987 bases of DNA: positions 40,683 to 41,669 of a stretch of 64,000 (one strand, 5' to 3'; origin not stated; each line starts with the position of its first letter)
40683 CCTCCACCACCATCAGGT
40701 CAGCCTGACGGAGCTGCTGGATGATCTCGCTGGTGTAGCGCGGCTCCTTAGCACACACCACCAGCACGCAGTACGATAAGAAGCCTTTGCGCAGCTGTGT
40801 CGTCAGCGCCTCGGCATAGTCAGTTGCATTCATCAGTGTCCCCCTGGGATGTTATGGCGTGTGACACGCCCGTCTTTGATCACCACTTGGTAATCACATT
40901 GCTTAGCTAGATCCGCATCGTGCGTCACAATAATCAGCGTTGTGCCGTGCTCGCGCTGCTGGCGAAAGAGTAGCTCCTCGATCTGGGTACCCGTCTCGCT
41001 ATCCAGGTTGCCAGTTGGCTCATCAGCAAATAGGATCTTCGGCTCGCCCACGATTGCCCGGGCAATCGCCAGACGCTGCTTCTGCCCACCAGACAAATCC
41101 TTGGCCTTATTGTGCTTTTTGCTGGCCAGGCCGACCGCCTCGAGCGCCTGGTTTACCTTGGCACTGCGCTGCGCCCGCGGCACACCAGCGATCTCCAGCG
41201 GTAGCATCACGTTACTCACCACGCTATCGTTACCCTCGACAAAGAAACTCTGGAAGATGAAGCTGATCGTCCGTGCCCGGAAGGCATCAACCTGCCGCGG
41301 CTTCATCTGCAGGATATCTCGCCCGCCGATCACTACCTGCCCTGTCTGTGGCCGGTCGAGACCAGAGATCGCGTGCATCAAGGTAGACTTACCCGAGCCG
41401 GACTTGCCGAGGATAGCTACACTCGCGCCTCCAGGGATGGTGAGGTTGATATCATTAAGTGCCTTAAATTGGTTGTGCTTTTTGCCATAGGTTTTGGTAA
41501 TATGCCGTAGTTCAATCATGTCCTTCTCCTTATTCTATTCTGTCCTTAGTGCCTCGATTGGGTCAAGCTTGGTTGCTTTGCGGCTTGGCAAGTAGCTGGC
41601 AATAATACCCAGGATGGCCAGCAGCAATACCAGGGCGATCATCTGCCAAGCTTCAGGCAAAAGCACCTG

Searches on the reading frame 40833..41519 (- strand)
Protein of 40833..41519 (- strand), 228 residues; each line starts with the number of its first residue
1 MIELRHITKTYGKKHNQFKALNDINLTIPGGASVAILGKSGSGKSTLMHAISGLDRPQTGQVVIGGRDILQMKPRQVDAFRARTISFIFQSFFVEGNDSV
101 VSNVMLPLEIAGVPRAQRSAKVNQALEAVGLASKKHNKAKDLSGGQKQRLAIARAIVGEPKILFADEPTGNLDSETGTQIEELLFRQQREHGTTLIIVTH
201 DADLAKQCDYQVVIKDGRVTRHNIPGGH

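Call 10: search_protein_families(library=pfam, proteins=[window:40833-41519:-], max_evalue=0.01)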
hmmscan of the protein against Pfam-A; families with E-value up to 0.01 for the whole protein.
window:40833-41519:- (228 aa): 9 families
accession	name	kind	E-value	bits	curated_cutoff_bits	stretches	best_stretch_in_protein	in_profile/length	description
PF00005.33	ABC_tran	-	5e-34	118.3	25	1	21-169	1-136/137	ABC transporter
PF02463.25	SMC_N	-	3.2e-07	30.5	40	0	120-214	121-211/220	RecF/RecN/SMC N terminal domain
PF13555.12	AAA_29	-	2.5e-05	24.4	27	1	24-54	17-45/61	P-loop containing region of AAA domain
PF13304.12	AAA_21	-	0.00018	22.1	27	0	35-55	3-26/304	AAA domain, putative AbiEii toxin, Type IV TA system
PF13166.12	AAA_13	-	0.00059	19.1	36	0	36-140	21-116/713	AAA domain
PF03193.22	RsgA_GTPase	-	0.002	18.4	30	1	19-62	95-137/174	RsgA GTPase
PF01926.29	MMR_HSR1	-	0.0035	17.9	21.9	0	34-61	2-28/113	50S ribosome-binding GTPase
PF13191.12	AAA_16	-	0.0041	18.1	32.6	1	30-73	23-64/167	AAA ATPase domain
PF12846.13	AAA_10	-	0.0041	16.7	27.5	0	160-203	241-284/362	AAA-like domain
